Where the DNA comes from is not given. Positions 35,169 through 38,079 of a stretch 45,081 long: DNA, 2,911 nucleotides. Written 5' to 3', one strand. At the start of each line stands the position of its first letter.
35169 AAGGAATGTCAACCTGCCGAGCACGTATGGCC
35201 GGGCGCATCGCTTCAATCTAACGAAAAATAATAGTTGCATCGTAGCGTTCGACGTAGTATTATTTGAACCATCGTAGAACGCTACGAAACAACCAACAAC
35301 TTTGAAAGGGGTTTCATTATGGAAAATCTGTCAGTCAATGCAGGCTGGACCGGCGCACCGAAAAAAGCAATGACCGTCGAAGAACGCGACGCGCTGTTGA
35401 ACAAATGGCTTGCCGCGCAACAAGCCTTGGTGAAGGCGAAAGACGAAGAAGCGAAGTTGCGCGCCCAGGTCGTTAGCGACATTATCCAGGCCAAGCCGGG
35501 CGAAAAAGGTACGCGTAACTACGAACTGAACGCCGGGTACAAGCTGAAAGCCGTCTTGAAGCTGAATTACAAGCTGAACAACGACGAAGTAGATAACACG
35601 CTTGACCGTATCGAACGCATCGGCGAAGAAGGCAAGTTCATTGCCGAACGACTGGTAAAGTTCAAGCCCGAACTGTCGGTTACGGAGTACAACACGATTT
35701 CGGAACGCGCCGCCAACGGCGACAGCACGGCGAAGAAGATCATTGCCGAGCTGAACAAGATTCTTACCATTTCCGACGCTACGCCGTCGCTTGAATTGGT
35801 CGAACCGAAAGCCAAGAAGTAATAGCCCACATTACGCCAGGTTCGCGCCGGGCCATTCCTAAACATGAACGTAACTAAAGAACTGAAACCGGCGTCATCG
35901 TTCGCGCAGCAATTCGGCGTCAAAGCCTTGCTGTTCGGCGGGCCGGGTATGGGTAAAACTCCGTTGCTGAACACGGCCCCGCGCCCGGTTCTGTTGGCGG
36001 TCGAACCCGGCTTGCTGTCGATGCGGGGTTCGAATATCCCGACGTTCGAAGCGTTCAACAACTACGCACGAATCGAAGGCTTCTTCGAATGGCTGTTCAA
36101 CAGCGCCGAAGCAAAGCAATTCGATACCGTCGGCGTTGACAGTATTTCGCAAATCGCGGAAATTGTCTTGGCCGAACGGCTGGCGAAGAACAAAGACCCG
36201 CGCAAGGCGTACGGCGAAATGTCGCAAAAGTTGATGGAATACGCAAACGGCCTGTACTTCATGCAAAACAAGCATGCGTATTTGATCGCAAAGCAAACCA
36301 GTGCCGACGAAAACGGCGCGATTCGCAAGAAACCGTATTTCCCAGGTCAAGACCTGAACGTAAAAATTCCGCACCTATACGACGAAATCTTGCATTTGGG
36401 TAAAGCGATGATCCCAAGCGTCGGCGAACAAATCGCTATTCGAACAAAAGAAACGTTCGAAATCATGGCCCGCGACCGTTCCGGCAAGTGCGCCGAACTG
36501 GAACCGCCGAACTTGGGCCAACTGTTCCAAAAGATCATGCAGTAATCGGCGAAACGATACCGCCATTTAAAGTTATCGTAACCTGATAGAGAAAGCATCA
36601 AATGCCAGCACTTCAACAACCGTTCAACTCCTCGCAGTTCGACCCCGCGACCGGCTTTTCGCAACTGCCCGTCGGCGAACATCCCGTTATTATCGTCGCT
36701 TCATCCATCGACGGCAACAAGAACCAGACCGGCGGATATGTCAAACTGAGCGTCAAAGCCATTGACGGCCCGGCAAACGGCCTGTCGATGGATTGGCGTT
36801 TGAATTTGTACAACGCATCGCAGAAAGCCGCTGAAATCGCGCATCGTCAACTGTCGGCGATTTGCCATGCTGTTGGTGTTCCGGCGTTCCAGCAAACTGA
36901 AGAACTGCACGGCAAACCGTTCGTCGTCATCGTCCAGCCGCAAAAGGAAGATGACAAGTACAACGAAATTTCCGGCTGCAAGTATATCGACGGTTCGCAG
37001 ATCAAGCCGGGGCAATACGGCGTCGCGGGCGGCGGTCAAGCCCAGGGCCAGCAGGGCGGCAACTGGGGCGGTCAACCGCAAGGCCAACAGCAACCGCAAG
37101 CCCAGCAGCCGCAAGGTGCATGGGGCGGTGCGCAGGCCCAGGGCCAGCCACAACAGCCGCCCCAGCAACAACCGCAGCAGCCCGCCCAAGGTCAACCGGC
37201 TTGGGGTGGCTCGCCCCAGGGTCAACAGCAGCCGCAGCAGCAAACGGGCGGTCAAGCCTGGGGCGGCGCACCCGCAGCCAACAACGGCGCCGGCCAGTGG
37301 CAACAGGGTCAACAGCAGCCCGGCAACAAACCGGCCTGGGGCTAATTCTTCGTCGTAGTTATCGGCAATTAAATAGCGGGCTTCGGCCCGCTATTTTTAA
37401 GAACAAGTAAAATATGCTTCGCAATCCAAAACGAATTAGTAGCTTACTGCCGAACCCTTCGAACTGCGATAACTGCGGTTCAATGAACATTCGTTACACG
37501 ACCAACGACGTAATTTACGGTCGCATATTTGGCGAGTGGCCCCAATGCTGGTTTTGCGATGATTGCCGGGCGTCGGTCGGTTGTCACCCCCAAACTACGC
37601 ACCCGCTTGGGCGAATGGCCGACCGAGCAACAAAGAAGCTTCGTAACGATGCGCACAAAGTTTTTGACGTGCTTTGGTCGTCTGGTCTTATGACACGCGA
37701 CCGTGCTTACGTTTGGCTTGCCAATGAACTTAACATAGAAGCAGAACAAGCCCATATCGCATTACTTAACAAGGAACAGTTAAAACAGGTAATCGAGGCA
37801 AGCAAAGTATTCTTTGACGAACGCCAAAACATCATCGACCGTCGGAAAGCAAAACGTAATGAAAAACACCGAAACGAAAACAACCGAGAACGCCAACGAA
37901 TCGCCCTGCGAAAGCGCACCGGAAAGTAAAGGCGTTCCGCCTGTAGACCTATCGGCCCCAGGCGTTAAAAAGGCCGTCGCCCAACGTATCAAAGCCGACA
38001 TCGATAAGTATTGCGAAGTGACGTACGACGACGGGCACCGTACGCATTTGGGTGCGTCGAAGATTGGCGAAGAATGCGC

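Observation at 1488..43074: The octamer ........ occurs 25 times, genome-wide and mostly in one codon phase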

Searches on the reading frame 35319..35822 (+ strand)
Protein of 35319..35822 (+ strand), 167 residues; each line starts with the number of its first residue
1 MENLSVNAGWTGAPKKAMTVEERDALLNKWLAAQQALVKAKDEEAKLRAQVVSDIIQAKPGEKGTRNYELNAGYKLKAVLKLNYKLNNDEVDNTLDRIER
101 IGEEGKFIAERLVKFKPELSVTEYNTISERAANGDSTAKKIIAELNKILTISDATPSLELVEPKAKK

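Call 10: search_protein_families(library=pfam, proteins=[window:35319-35822:+])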
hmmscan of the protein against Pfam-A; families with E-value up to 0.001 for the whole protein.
window:35319-35822:+ (167 aa): 1 family
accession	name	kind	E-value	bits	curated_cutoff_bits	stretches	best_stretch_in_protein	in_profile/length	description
PF23791.1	DUF7173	-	1.8e-34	119.2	27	1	17-166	9-144/145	Family of unknown function (DUF7173)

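Call 61: search_solved_structures(query=A2, max_evalue=1)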
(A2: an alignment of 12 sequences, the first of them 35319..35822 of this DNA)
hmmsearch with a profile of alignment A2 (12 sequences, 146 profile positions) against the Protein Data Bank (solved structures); distinct sequences matched with E-value up to 1: 0.
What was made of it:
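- Tried and rejected: No PDB sequence hit (call 61).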

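Call 62: search_protein_families(library=phrogs, proteins=[window:35319-35822:+], max_evalue=0.00001)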
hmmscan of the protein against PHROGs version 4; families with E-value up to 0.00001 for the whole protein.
window:35319-35822:+ (167 aa): 1 family
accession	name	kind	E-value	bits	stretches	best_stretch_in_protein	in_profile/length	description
phrog_2480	-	unknown function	9.3e-32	111.2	1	15-166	17-151/152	-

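Call 72: find_homologous_proteins(query=window:35319-35822:+, max_evalue=0.00001)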
Query window:35319-35822:+ (167 aa): 44 proteins with E <= 0.00001 among 111 candidates.
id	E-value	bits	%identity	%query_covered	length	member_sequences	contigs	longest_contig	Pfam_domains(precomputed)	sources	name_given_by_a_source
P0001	8.4e-99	346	100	100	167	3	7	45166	PF23791.2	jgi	jgi:hypothetical protein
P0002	2.4e-83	295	86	100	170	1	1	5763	PF23791.2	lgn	-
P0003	1.6e-82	293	83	100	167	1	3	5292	PF23791.2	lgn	-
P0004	8.2e-80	284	80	100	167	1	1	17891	PF23791.2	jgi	jgi:hypothetical protein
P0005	9.8e-78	277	78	100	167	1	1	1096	PF23791.2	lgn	-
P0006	2.5e-30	123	46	97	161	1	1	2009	PF23791.2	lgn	-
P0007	1.8e-29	121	47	90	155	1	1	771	PF23791.2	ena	-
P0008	2.0e-29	120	48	87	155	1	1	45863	PF23791.2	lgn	-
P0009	3.1e-29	120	50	86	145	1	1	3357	PF23791.2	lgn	-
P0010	8.6e-29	118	49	86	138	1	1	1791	PF23791.2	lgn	-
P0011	5.6e-28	116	50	85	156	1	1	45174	PF23791.2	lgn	-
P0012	1.2e-27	115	50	89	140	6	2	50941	PF23791.2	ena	-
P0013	1.9e-27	114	50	89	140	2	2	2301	PF23791.2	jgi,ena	jgi:hypothetical protein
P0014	2.2e-27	114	51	86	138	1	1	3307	PF23791.2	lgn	-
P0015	9.4e-27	112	48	89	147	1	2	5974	PF23791.2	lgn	-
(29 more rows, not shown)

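Call 79: predict_structure(alignment_id=A3)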
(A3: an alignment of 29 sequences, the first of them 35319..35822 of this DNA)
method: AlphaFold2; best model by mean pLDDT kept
length: 167 residues; sequences in the alignment: 29
mean_pLDDT: 87.2   pTM: 0.65
mean pLDDT of the five models: 87.2, 86.9, 86.3, 85.0, 84.8
residues with pLDDT >= 90: 121; 70-90: 23; 50-70: 10; < 50: 13
segments of 3 or more residues with pLDDT < 50: 1-9, 117-119
pLDDT, mean of each block of 10 residues (from residue 1): 44 73 96 98 96 94 94 95 90 93 92 61 90 96 93 94 82
secondary structure, 60 per line:
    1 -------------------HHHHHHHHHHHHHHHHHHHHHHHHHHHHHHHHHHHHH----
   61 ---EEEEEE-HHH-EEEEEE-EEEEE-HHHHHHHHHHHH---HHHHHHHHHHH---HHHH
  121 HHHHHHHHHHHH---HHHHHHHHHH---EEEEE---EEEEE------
elements in order: H20-56 E64-69 E75-80 E82-86 H88-99 H103-113 H117-132 H136-145 E149-153 E157-161

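Call 81: fold_search(model_id=the predicted structure, library=pdb)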
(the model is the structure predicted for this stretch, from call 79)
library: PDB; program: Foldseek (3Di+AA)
matches with E <= 10: 122; with E <= 0.001: 0
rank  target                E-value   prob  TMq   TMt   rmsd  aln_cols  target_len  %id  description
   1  4dci_G                4.8e-01  0.09  0.16  0.18  17.5       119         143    8  Crystal structure of unknown funciton protein from Synechococcus sp. WH 8102 (released 2012-02-01)
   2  1oms_C                1.6e+00  0.03  0.14  0.18  13.6       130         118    8  Structure determination by MAD: E.coli Trigger Factor binding at the ribosomal exit tunnel. (released 2003-12-16)
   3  3u0o_A                2.1e+00  0.08  0.13  0.07   7.8        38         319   10  The crystal structure of selenophosphate synthetase from E. coli (released 2012-03-14)
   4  4fvj_C                2.1e+00  0.05  0.16  0.22  15.6       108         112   10  SPFH domain of the mouse stomatin (Crystal form 2) (released 2012-08-15)
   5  2iq1                  2.4e+00  0.06  0.17  0.12  16.1       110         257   14  Crystal structure of human PPM1K (released 2006-11-07)
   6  8qmb_A                2.5e+00  0.08  0.12  0.03  13.0        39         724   15  Nucleant-assisted 2.0 A resolution structure of the Streptococcus pneumoniae topoisomerase IV-V18mer DNA complex with  (released 2024-10-02)
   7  8v8o_A                2.5e+00  0.02  0.11  0.09  13.8        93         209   14  Switchgrass Chalcone Isomerase-Like Protein (released 2024-05-29)
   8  3u0o_B                2.7e+00  0.08  0.13  0.07   7.6        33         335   12  The crystal structure of selenophosphate synthetase from E. coli (released 2012-03-14)
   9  4h25_E                2.9e+00  0.06  0.10  0.10  12.6        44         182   11  TCR interaction with peptide mimics of nickel offers structure insights to nickel contact allergy (released 2013-10-16)
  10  8c41_A                3.1e+00  0.08  0.12  0.03  13.0        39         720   15  High resolution structure of the Streptococcus pneumoniae topoisomerase IV-DNA complex with the novel fluoroquinolone  (released 2024-01-10)
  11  5loy_A                3.2e+00  0.02  0.12  0.10  14.8       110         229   12  Helical Assembly of a Designed Anbu Protein (released 2017-06-07)
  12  8dlc                  3.2e+00  0.01  0.08  0.06  14.8       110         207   10  Crystal structure of chalcone-isomerase like protein from Vitis vinifera (VvCHIL) (released 2023-05-10)
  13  2xgk                  3.5e+00  0.14  0.13  0.04   4.8        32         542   16  Virus like particle of L172W mutant of Minute Virus of Mice - the immunosuppressive strain (released 2011-04-20)
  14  6ahq_N                3.5e+00  0.04  0.18  0.25  12.4       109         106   10  Structure of the 40-167 fragment of FliL (released 2019-03-06)
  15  7sg2_B                3.7e+00  0.04  0.13  0.12  15.6        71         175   11  XPA5 TCR in complex with HLA-DQ2-omega1 (released 2022-02-23)
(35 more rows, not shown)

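Call 89: find_encoding_contigs(protein=P0004, flank=10000, max_places=3)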
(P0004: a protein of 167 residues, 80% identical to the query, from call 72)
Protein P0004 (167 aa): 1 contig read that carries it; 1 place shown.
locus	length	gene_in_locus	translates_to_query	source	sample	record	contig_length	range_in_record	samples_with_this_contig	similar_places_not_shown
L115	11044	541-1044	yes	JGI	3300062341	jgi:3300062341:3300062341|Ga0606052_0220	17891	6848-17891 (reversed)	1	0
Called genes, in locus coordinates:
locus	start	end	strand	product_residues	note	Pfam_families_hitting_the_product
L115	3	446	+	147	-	?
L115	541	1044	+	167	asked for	PF23791:DUF7173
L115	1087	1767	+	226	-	PF13479:AAA_24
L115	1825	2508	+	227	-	PF05037:DUF669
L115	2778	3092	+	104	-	PF11672:DUF3268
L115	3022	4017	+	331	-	-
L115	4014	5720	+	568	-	PF00270:DEAD (weak), PF04851:ResIII, PF00271:Helicase_C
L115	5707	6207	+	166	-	PF14216:DUF4326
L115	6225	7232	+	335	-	-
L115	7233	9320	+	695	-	-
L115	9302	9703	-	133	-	-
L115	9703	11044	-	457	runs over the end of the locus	-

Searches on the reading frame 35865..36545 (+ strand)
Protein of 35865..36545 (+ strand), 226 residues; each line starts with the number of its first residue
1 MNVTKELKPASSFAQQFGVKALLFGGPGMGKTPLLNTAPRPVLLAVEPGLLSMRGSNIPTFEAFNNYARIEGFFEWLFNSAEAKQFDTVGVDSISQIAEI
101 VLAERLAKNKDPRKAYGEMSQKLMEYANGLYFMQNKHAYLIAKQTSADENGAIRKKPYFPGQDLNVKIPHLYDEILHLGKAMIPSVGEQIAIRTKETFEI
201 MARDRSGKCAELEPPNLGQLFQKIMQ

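Call 10: search_protein_families(library=pfam, proteins=[window:35865-36545:+])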
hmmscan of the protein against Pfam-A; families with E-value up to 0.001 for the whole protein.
window:35865-36545:+ (226 aa): 1 family
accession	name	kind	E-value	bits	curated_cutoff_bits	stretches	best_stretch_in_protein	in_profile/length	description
PF13479.12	AAA_24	-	1.4e-16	61.4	27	1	19-205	3-194/195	AAA domain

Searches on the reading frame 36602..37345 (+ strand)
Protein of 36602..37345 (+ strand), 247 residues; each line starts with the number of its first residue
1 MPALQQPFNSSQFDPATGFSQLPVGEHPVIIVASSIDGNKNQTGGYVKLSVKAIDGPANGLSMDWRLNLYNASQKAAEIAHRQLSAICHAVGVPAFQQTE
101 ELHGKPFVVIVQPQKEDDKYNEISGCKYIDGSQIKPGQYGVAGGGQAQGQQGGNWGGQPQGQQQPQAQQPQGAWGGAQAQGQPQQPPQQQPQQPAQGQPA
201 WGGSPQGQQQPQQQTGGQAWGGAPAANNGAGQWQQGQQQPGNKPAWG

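Call 10: search_protein_families(library=pfam, proteins=[window:36602-37345:+])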
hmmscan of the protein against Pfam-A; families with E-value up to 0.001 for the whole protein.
window:36602-37345:+ (247 aa): 1 family
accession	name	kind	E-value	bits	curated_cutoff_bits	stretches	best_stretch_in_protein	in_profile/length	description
PF05037.18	DUF669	-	1.7e-11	44.8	21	1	17-130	9-132/138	Protein of unknown function (DUF669)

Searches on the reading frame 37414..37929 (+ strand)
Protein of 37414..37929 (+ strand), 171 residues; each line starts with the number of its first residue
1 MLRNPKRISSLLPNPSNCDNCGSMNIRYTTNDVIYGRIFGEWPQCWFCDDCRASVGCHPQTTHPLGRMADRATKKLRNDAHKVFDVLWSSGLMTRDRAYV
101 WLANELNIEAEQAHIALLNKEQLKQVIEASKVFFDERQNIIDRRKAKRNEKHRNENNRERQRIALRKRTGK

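Call 10: search_protein_families(library=pfam, proteins=[window:37414-37929:+])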
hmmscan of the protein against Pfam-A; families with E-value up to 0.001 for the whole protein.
window:37414-37929:+ (171 aa): 1 family
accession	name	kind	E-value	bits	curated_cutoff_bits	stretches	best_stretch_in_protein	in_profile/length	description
PF11672.13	DUF3268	-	4.5e-34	117.9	28.4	1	15-131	2-119/121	zinc-finger-containing domain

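Call 62: search_protein_families(library=phrogs, proteins=[window:37414-37929:+], max_evalue=0.00001)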
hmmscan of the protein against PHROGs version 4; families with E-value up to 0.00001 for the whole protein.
window:37414-37929:+ (171 aa): 3 families
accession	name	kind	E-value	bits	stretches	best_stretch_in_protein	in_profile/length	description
phrog_1934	-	unknown function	6.4e-47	160.1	1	6-139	4-137/144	-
phrog_25081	-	unknown function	1.6e-17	64.3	1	68-128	1-61/75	-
phrog_30993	-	unknown function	2.4e-13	51.4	1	70-136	33-100/112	-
